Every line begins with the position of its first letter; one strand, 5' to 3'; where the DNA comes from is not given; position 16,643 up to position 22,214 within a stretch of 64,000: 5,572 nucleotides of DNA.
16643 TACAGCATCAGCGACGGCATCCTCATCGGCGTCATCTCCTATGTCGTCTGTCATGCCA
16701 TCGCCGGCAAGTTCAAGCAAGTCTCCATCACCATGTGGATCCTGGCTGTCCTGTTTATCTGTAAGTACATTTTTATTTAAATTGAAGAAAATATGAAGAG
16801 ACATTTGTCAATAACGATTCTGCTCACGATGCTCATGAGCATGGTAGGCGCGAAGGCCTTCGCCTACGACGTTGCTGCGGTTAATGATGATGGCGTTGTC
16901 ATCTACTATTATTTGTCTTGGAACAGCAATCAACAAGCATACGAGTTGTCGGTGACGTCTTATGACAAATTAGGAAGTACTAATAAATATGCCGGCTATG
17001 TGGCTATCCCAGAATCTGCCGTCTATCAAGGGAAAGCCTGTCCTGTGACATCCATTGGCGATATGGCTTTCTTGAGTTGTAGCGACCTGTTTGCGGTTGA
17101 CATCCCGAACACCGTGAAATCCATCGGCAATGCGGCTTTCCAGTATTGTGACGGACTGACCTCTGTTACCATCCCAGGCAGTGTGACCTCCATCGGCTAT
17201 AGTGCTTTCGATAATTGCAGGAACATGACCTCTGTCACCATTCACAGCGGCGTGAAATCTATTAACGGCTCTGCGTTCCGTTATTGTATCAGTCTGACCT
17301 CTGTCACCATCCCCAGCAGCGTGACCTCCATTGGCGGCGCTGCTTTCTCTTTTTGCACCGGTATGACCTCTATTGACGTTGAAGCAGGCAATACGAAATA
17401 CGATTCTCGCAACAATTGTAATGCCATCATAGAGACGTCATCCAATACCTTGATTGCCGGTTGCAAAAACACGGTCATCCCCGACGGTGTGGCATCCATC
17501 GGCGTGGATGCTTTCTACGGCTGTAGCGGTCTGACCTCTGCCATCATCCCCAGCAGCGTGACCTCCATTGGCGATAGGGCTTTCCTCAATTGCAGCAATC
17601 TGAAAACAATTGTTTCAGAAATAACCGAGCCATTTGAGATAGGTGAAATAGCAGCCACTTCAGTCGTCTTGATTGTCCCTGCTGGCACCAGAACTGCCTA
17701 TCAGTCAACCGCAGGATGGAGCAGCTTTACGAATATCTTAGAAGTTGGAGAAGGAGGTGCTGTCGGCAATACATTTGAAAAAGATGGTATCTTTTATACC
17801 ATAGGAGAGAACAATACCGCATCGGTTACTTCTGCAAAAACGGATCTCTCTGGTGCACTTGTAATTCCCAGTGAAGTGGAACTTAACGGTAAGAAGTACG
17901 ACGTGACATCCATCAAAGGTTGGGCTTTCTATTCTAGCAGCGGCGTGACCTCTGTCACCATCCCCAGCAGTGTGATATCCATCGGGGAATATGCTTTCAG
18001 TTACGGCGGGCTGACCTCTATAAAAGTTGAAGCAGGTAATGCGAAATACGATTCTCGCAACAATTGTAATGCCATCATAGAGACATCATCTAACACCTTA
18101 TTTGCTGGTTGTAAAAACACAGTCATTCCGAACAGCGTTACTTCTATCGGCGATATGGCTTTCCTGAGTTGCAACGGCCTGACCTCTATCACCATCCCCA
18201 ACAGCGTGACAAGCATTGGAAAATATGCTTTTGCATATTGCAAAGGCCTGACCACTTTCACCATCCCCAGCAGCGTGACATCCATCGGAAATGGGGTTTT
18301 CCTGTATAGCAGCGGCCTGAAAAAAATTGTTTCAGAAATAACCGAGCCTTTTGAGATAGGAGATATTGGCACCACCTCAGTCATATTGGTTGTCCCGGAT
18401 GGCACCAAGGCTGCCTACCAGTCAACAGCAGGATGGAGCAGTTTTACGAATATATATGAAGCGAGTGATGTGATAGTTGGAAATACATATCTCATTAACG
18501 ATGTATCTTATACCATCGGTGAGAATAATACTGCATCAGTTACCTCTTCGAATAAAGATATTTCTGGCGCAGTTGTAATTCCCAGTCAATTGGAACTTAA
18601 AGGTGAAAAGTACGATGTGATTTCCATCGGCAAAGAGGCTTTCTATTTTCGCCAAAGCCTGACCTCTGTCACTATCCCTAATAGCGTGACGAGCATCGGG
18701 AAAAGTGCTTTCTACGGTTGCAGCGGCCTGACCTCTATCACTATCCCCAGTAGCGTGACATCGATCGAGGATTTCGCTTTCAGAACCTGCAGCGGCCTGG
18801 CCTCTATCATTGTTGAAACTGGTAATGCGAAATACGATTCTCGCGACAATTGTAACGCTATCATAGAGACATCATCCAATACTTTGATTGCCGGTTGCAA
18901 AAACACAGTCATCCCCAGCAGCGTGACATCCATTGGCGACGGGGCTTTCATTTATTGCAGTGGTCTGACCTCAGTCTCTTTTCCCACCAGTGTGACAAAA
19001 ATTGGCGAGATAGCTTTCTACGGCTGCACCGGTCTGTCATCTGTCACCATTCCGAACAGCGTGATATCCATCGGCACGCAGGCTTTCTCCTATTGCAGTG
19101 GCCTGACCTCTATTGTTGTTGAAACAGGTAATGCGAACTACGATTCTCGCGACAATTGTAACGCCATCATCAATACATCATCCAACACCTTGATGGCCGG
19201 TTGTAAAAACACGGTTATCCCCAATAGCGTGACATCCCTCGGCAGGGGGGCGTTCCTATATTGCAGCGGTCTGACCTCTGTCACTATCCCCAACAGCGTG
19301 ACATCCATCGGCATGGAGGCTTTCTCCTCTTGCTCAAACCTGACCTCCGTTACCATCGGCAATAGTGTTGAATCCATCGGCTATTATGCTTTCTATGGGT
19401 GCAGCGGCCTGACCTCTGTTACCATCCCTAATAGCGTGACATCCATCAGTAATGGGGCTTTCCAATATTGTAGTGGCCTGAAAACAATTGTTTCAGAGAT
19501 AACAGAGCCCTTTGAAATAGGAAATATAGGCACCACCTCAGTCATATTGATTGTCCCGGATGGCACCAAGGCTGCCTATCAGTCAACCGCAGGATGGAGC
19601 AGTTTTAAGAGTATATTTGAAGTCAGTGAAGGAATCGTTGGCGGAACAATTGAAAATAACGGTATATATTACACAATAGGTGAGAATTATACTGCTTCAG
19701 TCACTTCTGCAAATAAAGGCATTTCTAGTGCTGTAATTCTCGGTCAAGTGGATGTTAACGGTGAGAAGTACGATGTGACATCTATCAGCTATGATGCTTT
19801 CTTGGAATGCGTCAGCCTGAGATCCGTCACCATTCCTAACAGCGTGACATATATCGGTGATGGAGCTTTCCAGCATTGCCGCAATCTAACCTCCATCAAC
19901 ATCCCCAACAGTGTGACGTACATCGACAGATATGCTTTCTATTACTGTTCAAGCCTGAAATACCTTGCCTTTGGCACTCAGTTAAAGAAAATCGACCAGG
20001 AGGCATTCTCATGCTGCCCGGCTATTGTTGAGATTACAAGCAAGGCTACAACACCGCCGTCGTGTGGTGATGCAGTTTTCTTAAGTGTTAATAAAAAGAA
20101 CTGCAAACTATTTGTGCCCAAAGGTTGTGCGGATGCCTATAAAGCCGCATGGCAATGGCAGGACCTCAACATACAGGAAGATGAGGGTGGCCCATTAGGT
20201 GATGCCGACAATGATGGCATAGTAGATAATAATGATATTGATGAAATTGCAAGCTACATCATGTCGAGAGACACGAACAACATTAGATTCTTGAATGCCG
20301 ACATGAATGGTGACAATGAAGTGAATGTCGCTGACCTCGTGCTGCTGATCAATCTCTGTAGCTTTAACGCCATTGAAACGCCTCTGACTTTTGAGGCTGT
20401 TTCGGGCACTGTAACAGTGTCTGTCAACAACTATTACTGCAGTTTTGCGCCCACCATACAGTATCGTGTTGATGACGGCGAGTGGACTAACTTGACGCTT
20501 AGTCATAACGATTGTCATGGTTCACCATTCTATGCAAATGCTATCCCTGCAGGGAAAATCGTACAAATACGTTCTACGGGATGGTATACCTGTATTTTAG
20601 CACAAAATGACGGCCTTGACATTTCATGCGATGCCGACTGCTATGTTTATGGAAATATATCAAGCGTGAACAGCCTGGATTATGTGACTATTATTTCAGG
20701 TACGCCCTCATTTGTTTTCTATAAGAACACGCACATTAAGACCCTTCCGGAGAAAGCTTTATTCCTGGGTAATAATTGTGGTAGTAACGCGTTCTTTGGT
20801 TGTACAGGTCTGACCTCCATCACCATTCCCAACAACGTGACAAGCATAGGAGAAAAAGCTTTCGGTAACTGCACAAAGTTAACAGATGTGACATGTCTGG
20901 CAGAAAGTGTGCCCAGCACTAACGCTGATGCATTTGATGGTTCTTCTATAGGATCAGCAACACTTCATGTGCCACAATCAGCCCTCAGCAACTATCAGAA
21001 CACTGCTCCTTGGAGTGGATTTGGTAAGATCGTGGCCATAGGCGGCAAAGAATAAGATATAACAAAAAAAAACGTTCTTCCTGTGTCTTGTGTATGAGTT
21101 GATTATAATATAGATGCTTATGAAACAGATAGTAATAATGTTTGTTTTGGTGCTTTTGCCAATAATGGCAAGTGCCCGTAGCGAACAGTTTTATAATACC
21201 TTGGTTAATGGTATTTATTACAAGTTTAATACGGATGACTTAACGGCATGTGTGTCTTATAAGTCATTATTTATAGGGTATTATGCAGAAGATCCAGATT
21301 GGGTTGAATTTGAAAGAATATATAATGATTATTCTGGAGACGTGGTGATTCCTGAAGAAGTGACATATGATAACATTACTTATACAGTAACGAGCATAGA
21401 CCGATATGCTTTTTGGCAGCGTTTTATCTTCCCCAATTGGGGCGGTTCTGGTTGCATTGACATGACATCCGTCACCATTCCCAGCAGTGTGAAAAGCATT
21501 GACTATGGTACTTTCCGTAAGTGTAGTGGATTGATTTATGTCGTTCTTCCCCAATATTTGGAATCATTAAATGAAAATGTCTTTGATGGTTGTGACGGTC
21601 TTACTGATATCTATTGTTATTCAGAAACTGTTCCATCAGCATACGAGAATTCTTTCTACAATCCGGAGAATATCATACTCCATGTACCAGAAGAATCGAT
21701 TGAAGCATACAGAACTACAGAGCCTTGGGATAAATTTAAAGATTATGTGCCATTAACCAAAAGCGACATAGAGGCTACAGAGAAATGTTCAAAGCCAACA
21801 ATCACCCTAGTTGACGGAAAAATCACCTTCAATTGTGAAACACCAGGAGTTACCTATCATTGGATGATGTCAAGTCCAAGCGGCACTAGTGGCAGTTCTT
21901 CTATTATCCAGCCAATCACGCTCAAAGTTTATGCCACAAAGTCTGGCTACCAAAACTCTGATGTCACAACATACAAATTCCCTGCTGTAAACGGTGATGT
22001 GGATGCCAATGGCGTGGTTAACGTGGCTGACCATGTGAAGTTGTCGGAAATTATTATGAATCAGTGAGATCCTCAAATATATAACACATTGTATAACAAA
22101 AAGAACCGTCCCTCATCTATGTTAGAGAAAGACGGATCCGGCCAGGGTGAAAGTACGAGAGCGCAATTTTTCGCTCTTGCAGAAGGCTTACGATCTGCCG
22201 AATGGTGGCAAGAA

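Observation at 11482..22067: Candidate cohesin-dockerin (scaffoldin-like) surface system in a Prevotella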

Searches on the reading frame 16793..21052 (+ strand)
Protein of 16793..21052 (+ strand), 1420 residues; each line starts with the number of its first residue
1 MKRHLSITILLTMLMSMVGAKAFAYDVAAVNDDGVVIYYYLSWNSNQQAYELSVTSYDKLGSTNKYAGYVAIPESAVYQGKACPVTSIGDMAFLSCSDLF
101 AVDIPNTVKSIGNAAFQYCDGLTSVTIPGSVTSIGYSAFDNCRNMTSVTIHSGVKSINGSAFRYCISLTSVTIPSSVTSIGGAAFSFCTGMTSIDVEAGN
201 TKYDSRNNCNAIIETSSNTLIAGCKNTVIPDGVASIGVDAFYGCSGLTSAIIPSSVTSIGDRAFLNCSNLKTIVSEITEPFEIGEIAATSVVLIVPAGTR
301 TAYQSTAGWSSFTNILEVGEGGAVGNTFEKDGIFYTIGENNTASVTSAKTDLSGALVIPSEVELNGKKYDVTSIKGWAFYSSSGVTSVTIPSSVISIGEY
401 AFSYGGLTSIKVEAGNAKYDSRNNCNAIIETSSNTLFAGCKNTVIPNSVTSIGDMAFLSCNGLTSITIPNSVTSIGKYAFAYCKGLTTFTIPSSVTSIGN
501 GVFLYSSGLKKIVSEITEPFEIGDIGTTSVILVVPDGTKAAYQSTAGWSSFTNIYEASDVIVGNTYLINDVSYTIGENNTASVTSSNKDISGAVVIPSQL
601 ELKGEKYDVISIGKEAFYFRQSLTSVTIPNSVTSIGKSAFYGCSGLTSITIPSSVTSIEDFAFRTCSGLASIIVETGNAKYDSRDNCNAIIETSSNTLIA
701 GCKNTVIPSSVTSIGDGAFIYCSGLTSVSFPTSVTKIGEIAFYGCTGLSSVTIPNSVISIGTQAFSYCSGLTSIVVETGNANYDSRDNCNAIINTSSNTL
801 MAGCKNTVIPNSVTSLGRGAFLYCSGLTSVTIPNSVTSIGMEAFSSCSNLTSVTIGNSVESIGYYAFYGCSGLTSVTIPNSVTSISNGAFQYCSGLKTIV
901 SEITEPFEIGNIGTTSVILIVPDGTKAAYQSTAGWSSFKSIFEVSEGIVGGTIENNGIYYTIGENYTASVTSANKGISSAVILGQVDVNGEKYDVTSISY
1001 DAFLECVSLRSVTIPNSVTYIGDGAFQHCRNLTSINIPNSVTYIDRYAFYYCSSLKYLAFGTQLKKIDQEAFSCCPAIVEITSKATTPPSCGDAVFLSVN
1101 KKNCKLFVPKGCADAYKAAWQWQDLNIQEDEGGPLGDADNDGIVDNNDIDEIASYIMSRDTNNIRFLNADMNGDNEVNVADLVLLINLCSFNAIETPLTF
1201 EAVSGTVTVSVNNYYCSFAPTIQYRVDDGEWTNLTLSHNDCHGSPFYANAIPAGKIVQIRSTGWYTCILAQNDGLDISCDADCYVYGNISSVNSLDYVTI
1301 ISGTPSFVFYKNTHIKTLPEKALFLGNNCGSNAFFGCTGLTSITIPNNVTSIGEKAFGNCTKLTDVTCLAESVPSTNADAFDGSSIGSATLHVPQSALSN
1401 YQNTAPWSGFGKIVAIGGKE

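Call 3: search_protein_families(library=pfam, proteins=[window:16793-21052:+], max_evalue=0.1)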
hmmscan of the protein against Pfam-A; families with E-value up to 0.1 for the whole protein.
window:16793-21052:+ (1420 aa): 7 families
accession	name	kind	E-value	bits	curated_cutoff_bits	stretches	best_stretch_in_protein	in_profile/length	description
PF13306.12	LRR_5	-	7.7e-180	588.7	27.7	9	86-204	1-116/127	BspA type Leucine rich repeat region (6 copies)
PF13855.12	LRR_8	-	1.5e-22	79.6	27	1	1016-1058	11-54/61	Leucine rich repeat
PF12799.13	LRR_4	-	6e-07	29.9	27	0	834-861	11-38/44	Leucine Rich repeats (2 copies)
PF00404.24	Dockerin_1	-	1.6e-05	25.4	22.9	1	1135-1187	1-54/57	Dockerin type I domain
PF01641.26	SelR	-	0.016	15.6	24.9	0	539-560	44-65/116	SelR domain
PF05725.18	FNIP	-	0.061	13.9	21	0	619-659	1-40/44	FNIP Repeat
PF25465.1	Beta-prop_At4g14310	-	0.068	12.8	27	0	443-495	152-204/285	At4g14310 8-bladed propeller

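Call 62: search_protein_families(library=ncbifam, proteins=[window:16793-21052:+], max_evalue=0.01)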
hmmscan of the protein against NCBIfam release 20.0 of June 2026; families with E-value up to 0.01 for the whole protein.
window:16793-21052:+ (1420 aa): 3 families
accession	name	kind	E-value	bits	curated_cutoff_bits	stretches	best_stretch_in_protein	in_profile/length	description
NF047961.1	adhesin_HupY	equivalog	1.1e-65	222.3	1250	7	1006-1072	185-250/978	leucine-rich repeat adhesin HupY/LrrG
TIGR02167.2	Liste_lipo_26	repeat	3.7e-09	36.1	30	0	640-652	2-14/26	PARCEL repeat-containing surface protein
NF040725.1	panto_kin_Meth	equivalog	1.5e-06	27.4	380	0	490-522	242-274/286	pantoate kinase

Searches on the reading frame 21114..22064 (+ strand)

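Call 3: search_protein_families(library=pfam, proteins=[window:21114-22064:+], max_evalue=0.1)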
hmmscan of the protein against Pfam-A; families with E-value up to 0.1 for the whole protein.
window:21114-22064:+ (317 aa): 1 family
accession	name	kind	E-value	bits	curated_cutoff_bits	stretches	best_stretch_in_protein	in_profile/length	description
PF13306.12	LRR_5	-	3.5e-13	50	27.7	1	113-187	10-81/127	BspA type Leucine rich repeat region (6 copies)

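Call 62: search_protein_families(library=ncbifam, proteins=[window:21114-22064:+], max_evalue=0.01)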
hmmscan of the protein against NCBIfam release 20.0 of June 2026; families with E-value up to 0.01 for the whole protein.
window:21114-22064:+ (317 aa): 0 families
